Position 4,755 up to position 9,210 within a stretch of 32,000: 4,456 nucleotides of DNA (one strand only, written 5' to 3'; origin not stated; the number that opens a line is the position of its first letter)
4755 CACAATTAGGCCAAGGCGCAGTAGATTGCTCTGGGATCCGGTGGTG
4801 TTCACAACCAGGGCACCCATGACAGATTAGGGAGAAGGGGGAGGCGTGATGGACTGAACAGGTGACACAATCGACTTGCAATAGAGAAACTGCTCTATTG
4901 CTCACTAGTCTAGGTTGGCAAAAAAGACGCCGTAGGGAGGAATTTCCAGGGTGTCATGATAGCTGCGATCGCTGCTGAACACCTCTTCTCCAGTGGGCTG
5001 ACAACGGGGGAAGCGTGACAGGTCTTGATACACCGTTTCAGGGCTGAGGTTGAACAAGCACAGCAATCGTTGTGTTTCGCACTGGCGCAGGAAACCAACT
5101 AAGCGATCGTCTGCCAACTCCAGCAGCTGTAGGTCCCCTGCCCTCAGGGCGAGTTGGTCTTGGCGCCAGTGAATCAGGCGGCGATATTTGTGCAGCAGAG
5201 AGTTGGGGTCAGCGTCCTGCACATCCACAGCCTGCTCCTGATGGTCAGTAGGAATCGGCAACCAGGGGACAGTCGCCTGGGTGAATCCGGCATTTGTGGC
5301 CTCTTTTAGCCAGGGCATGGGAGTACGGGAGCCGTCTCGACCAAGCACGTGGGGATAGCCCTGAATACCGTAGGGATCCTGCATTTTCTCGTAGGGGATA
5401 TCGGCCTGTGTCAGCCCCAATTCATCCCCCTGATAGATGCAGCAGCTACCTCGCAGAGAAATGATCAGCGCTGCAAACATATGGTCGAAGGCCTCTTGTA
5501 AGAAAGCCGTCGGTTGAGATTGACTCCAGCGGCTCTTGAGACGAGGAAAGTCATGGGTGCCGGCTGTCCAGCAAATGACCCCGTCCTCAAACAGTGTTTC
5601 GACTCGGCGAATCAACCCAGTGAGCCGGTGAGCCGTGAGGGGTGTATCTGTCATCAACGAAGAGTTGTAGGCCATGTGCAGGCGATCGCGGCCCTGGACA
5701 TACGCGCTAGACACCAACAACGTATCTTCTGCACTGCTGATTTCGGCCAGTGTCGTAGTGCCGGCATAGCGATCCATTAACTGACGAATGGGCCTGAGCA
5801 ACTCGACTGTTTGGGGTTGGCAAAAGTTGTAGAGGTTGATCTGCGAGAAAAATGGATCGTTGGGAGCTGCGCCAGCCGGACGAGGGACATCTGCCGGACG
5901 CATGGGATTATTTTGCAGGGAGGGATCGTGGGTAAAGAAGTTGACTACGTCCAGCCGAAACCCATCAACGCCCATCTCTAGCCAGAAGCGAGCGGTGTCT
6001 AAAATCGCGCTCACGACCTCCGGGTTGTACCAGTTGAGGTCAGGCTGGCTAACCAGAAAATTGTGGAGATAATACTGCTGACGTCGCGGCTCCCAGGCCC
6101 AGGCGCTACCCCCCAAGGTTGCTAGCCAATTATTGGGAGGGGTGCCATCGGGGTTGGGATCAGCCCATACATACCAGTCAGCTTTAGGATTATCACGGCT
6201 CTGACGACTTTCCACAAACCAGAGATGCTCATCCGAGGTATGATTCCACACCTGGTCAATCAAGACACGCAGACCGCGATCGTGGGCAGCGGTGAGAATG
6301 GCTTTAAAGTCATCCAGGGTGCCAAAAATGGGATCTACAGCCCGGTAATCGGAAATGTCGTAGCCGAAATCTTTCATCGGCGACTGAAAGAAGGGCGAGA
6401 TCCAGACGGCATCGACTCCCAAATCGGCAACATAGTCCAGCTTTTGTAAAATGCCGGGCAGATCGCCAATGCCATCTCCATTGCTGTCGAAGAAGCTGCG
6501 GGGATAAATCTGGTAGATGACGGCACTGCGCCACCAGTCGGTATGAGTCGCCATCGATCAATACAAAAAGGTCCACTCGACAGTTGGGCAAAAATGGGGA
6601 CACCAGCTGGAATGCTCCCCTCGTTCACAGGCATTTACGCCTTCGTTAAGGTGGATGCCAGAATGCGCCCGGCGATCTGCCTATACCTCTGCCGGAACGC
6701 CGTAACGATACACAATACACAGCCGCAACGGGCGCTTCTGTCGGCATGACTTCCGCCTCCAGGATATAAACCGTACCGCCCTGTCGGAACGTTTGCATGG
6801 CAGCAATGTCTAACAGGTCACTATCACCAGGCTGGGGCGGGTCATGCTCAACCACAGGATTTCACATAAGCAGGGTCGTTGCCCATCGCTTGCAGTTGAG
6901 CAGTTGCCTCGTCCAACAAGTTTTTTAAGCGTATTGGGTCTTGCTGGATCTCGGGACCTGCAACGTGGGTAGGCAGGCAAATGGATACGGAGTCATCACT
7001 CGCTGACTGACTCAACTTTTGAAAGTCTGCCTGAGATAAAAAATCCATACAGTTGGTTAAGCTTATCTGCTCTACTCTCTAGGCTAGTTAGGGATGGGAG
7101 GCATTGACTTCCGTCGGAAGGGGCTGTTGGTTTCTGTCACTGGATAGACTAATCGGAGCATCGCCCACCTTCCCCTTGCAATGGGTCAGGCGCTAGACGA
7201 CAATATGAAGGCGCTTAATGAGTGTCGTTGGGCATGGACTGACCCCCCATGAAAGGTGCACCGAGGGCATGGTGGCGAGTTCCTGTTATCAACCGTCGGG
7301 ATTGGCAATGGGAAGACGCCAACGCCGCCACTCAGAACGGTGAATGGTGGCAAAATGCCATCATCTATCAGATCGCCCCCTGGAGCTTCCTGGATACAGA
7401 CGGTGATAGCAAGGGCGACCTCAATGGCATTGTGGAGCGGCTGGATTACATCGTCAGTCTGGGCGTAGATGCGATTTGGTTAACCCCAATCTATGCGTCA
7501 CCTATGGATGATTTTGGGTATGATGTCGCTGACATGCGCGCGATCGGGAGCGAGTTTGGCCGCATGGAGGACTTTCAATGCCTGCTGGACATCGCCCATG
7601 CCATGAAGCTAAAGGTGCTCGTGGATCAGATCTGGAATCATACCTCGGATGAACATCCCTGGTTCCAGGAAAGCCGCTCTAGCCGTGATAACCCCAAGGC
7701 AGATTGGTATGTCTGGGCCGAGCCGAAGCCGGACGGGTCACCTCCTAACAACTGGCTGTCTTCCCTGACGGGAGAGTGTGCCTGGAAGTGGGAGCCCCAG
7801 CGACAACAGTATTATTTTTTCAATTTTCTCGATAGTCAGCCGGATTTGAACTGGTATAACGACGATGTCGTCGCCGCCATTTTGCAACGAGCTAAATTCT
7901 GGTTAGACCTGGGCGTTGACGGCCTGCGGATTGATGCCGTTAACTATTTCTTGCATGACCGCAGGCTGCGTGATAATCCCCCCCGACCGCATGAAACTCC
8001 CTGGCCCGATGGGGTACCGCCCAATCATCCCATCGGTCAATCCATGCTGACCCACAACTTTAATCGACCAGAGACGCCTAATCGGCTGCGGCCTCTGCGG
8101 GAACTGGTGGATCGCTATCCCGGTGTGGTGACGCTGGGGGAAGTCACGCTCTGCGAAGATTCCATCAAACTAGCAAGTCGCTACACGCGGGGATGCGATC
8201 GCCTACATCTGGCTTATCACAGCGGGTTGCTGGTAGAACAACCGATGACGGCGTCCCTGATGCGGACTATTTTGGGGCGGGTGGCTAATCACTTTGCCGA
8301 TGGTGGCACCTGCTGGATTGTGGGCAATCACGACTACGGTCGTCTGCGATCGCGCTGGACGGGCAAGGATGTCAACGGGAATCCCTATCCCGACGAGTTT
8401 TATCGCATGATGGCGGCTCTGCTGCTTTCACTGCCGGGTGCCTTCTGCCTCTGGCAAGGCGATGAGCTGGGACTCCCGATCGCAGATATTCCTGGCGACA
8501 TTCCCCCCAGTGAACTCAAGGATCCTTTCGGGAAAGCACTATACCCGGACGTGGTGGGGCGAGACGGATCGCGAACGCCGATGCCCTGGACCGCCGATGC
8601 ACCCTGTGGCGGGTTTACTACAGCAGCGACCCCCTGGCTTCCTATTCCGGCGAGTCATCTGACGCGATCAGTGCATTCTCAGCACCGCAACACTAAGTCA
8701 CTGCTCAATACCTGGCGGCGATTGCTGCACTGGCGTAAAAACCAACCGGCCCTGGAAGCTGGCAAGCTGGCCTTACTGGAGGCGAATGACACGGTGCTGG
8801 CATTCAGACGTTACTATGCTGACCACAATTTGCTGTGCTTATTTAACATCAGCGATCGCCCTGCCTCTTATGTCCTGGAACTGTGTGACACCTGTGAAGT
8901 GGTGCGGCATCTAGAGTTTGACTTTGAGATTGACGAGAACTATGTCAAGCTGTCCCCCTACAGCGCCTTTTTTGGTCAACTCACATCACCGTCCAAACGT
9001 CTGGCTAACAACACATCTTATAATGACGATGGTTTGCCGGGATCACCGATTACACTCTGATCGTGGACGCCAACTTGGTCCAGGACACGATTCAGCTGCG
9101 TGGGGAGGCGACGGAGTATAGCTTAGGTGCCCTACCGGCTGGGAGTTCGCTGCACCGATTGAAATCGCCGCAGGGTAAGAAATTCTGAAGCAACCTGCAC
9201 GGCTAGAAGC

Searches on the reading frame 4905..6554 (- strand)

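Call 65: search_protein_families(library=pfam, proteins=[window:4905-6554:-], max_evalue=0.00001)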
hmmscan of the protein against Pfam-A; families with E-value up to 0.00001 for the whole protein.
window:4905-6554:- (549 aa): 2 families
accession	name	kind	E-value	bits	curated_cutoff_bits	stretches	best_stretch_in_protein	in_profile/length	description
PF00128.31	Alpha-amylase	-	9.1e-121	404.6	22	1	15-473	1-446/446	Alpha amylase, catalytic domain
PF16657.11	Malt_amylase_C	-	6.5e-08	33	27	1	473-544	1-74/75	Maltogenic Amylase, C-terminal domain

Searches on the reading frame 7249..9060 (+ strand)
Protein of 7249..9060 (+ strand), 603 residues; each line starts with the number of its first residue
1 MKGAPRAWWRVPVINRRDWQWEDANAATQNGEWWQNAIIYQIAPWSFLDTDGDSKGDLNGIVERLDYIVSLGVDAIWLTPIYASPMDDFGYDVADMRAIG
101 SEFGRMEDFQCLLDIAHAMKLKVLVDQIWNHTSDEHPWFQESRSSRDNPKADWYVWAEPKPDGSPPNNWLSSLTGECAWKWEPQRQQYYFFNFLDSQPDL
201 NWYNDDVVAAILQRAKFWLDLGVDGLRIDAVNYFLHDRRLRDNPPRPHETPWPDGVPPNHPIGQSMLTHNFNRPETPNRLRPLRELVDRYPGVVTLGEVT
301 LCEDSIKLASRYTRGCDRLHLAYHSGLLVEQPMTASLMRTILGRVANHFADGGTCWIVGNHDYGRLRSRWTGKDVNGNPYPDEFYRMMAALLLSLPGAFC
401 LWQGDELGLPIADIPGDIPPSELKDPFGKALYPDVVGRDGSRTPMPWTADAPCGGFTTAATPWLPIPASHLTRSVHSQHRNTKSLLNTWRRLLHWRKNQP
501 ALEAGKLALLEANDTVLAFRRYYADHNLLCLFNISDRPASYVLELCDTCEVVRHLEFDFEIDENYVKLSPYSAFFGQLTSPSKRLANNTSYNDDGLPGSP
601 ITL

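Call 65: search_protein_families(library=pfam, proteins=[window:7249-9060:+], max_evalue=0.00001)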
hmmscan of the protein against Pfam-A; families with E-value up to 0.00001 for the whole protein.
window:7249-9060:+ (603 aa): 1 family
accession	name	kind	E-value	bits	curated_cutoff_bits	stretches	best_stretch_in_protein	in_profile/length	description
PF00128.31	Alpha-amylase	-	1.3e-102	344.8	22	1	41-505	1-446/446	Alpha amylase, catalytic domain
